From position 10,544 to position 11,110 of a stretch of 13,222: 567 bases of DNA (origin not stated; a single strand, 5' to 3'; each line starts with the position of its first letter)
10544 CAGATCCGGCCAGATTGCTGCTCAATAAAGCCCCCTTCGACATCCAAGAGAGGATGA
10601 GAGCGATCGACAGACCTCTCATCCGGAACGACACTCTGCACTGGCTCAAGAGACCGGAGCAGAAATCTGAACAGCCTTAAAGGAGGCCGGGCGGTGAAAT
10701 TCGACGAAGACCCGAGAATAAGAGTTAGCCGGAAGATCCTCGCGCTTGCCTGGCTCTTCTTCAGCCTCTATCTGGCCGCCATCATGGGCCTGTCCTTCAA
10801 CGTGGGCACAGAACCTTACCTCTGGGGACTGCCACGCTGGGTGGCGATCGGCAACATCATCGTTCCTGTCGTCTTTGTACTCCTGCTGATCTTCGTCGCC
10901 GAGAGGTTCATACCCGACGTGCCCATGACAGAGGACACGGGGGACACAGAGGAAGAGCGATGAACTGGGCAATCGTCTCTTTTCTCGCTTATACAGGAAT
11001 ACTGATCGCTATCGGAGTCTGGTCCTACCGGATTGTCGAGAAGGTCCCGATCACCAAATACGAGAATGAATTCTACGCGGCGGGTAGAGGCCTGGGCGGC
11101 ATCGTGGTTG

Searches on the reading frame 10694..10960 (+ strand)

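Call 77: search_protein_families(library=pfam, proteins=[window:10694-10960:+], max_evalue=0.01)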
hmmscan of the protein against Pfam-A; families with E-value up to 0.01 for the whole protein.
window:10694-10960:+ (89 aa): 2 families
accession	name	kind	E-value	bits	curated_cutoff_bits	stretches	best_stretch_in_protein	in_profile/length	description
PF06196.17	DUF997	-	4.1e-07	30.3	26.3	1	19-80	9-75/77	Protein of unknown function (DUF997)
PF04290.18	DctQ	-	0.00037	20.8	28.3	1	10-73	63-127/132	Tripartite ATP-independent periplasmic transporters, DctQ component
